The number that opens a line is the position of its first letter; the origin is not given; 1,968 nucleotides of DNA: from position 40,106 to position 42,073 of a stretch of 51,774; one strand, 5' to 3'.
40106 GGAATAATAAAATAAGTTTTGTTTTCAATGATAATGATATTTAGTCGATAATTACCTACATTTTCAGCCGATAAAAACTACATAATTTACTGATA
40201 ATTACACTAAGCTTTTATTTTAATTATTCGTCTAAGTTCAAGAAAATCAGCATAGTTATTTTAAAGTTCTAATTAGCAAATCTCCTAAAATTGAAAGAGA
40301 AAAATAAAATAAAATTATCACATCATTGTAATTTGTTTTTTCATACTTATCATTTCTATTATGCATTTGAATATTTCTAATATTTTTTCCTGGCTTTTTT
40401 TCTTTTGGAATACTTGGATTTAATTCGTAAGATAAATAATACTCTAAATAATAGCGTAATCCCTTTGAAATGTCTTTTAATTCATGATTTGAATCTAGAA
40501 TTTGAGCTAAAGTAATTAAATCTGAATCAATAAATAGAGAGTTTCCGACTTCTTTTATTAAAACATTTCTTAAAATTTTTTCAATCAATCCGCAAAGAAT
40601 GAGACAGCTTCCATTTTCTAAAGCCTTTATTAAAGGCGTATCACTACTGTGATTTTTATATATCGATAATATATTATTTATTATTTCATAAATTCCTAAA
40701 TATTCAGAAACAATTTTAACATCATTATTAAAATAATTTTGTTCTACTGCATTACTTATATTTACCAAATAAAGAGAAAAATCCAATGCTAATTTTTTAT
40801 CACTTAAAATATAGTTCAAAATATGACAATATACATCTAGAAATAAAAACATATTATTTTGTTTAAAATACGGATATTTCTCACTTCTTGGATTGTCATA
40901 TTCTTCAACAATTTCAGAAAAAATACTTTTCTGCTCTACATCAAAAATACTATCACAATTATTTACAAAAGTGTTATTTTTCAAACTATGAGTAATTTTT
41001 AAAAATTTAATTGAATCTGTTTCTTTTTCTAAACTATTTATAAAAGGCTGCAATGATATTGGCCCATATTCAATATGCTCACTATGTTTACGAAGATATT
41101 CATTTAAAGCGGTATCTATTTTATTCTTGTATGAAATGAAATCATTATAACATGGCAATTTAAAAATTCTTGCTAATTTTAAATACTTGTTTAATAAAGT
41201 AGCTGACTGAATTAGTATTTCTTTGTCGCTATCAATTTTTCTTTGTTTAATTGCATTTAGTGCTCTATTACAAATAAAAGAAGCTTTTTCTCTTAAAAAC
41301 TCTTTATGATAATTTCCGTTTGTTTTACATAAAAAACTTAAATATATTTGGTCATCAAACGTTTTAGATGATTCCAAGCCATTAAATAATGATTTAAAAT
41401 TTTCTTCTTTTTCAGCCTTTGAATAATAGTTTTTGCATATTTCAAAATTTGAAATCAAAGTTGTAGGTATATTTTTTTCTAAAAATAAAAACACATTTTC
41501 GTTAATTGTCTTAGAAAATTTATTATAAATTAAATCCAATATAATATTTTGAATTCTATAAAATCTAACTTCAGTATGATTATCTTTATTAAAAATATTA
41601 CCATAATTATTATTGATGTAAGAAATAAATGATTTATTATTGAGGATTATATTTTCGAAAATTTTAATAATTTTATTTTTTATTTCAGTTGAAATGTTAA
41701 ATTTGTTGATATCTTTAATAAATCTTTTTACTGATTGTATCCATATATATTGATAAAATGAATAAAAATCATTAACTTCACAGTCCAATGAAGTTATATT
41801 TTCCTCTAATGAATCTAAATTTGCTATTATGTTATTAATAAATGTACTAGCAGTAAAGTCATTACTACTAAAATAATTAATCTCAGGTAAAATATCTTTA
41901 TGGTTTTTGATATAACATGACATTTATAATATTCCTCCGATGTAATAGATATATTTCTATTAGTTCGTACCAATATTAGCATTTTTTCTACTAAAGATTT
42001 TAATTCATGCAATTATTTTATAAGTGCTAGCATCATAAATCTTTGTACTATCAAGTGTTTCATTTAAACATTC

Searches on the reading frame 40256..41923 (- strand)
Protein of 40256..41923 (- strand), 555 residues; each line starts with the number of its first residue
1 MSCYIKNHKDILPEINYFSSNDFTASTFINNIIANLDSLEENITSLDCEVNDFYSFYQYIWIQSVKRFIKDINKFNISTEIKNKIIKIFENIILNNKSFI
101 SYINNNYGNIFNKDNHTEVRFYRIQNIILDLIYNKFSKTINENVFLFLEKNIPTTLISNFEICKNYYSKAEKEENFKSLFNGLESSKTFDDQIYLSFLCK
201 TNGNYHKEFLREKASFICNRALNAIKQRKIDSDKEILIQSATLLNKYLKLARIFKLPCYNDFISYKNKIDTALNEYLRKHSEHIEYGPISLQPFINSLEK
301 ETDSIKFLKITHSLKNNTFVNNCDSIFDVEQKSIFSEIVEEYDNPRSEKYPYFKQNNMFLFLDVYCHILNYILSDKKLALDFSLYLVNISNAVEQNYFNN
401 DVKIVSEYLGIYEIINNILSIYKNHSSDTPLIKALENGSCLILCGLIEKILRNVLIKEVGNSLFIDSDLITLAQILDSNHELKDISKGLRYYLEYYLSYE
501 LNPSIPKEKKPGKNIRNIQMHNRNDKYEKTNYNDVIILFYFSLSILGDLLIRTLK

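Call 53: find_encoding_contigs(protein=window:40256-41923:-, flank=10000, max_places=2)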
Protein window:40256-41923:- (555 aa): 24 contigs read that carry it; 2 places shown.
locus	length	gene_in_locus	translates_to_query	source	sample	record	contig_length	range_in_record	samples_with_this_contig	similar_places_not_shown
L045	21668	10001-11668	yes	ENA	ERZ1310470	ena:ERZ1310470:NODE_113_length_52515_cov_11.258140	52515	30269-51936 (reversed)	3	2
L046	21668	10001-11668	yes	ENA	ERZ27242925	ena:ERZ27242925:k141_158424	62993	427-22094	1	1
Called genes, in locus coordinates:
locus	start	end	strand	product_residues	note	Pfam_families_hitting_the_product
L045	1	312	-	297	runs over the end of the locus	?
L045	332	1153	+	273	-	PF11185:DUF2971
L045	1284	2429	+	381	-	PF12686:DUF3800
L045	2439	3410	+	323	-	-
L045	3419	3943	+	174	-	PF18050:Cyclophil_like2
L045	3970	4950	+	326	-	-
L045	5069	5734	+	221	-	PF07751:Abi_2 (faint)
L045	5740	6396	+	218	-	-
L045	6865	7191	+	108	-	-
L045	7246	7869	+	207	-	-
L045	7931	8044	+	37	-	-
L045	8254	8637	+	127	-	-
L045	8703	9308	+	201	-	-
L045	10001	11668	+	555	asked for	-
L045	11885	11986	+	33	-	-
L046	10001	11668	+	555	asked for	-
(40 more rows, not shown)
